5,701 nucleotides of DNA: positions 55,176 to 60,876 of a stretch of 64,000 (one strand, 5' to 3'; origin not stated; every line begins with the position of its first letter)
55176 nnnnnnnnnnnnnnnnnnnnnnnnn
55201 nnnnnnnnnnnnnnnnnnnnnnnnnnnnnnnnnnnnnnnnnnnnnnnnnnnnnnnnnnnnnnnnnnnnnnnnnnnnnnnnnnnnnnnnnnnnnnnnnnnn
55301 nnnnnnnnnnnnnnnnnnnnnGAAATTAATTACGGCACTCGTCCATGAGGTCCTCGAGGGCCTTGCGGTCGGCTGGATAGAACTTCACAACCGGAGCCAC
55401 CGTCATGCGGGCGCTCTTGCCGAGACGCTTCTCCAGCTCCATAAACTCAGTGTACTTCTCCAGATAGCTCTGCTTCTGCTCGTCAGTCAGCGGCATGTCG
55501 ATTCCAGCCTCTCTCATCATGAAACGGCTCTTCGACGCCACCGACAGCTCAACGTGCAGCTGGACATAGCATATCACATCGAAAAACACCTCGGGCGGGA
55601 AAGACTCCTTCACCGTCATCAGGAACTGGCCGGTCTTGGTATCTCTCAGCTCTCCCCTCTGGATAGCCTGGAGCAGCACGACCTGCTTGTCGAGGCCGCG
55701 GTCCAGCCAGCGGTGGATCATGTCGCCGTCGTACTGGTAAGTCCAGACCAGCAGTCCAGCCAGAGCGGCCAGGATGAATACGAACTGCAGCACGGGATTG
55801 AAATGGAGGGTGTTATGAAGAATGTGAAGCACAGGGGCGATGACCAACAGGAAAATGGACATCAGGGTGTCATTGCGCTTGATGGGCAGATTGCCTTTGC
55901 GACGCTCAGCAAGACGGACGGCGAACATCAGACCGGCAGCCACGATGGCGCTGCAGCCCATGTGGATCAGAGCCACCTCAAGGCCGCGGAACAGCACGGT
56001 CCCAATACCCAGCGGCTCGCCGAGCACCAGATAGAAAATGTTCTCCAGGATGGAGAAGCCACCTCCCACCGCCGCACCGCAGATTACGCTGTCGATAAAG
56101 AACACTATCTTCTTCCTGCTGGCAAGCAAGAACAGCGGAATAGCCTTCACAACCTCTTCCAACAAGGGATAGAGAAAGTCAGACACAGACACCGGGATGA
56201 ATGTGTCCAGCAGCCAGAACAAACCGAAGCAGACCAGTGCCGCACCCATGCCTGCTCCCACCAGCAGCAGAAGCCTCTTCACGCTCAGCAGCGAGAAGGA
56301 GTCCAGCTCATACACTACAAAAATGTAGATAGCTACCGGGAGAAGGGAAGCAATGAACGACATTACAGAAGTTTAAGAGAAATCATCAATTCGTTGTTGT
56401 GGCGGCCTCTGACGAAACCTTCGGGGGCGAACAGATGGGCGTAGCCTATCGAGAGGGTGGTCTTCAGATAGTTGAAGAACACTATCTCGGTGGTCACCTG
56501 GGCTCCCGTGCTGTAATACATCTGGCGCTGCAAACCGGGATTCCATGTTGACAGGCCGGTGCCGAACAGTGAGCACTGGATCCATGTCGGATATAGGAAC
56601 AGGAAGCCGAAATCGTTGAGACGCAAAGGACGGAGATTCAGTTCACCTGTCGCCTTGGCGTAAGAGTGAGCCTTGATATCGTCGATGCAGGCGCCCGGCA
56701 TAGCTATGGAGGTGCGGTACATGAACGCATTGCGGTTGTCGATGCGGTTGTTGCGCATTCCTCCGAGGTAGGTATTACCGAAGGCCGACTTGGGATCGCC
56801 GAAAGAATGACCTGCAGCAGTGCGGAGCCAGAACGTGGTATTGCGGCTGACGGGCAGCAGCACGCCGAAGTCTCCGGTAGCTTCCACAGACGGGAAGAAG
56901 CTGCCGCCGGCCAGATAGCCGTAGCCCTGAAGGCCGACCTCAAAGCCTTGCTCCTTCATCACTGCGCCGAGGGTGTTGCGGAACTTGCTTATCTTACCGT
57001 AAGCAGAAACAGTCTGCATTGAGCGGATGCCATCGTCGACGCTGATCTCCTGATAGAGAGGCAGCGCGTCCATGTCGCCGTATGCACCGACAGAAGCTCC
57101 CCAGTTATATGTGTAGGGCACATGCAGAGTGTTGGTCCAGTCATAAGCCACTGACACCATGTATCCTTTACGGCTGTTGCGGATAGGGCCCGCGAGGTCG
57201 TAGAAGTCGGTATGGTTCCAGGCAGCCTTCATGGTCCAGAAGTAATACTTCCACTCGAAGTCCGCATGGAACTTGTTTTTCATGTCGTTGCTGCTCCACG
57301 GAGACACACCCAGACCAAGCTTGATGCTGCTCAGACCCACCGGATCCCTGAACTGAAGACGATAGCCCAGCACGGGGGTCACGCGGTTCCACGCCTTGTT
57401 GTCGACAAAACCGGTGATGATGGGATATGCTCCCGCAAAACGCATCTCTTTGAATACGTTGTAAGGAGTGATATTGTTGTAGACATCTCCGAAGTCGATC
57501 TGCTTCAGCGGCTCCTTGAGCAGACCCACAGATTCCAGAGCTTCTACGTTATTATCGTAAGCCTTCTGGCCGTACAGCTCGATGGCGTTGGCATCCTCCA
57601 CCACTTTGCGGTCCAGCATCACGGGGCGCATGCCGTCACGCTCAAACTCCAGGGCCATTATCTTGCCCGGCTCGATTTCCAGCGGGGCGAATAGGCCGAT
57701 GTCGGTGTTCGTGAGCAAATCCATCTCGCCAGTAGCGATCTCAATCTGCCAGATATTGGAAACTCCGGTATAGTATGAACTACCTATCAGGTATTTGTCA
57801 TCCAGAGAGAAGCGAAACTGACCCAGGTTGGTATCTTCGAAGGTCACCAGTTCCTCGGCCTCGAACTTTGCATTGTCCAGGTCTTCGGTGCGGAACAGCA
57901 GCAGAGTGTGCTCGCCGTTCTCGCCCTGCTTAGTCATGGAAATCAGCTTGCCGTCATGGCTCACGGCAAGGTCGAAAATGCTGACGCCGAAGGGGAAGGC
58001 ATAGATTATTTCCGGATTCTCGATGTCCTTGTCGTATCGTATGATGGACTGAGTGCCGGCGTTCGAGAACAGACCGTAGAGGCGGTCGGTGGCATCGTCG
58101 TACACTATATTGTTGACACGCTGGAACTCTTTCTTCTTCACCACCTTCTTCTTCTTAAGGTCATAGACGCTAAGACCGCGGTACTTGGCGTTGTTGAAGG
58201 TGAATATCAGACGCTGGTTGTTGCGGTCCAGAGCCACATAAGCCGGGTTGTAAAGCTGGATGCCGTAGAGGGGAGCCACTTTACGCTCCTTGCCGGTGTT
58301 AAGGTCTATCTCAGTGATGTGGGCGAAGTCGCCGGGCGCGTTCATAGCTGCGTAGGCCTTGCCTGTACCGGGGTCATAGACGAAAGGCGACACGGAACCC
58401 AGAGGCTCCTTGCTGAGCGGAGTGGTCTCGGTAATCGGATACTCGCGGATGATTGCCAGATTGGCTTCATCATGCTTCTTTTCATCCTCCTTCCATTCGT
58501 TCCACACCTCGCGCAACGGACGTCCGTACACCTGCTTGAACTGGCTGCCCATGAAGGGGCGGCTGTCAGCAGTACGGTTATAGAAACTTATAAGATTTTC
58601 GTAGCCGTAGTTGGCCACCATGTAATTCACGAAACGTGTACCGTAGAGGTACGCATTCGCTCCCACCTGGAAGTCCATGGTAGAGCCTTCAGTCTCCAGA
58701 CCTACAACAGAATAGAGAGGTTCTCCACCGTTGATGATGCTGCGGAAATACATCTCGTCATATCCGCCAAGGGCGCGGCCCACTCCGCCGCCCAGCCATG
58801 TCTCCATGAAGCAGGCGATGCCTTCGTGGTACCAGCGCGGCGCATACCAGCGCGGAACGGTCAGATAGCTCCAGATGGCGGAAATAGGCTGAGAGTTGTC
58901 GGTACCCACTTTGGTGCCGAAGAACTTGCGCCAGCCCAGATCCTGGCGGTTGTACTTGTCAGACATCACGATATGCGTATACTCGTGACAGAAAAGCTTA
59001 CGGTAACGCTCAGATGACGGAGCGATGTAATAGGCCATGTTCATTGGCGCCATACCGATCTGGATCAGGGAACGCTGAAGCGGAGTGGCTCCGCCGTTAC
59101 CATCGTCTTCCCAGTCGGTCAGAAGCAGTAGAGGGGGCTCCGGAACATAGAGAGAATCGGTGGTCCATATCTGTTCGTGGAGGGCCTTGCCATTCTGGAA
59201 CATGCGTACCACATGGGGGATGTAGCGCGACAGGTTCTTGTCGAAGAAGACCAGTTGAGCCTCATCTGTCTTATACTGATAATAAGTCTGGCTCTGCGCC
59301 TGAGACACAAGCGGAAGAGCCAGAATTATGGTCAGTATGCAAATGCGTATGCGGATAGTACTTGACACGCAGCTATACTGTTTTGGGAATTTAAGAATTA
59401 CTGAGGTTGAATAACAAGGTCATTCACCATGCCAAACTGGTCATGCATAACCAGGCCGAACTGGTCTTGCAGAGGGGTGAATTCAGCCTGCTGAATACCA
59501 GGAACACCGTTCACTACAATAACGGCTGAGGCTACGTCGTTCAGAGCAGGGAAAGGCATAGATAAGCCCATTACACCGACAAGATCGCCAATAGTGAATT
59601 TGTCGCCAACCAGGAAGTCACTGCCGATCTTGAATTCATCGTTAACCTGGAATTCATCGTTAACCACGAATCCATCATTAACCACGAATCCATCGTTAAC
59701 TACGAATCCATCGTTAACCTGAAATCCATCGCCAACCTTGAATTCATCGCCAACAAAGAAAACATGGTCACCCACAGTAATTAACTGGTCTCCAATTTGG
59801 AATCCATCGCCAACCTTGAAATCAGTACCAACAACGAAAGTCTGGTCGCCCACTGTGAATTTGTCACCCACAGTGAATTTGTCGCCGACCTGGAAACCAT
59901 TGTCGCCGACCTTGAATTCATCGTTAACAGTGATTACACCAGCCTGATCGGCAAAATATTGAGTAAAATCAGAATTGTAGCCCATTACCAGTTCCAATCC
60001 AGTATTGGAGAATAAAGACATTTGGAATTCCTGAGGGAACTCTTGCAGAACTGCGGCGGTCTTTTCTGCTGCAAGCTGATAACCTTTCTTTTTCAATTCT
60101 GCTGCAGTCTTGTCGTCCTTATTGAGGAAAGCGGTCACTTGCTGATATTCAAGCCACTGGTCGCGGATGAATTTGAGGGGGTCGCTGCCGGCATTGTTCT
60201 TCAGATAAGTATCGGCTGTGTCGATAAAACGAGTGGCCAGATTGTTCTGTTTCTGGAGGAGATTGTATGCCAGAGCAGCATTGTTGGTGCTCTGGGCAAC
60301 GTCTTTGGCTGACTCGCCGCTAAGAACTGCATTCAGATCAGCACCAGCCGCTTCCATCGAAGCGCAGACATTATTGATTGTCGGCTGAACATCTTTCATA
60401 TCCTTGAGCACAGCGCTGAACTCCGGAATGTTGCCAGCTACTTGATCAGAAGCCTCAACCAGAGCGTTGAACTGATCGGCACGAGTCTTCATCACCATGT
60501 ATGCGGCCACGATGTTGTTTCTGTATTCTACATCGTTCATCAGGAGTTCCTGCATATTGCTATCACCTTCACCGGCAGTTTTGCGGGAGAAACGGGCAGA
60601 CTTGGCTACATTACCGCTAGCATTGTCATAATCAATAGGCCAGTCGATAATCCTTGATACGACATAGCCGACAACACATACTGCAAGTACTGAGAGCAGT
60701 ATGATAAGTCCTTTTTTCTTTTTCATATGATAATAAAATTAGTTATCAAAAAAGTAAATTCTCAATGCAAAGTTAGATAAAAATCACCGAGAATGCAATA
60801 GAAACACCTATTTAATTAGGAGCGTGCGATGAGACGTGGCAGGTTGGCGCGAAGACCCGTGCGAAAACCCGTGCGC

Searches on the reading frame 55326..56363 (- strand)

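Call 92: search_protein_families(library=pfam, proteins=[window:55326-56363:-], max_evalue=0.001)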
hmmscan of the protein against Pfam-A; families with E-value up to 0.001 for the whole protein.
window:55326-56363:- (345 aa): 1 family
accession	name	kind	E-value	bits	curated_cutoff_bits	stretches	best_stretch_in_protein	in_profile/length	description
PF13367.11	PrsW-protease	-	4.4e-16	59.4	23.5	1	38-199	13-187/196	PrsW family intramembrane metalloprotease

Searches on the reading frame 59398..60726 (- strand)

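Call 43: search_protein_families(library=pfam, proteins=[window:59398-60726:-], max_evalue=0.001)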
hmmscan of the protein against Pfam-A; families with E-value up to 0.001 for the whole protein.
window:59398-60726:- (442 aa): 1 family
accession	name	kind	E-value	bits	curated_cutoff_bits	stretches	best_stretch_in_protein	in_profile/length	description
PF00043.30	GST_C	-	0.0001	22.9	20.7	0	363-383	40-59/93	Glutathione S-transferase, C-terminal domain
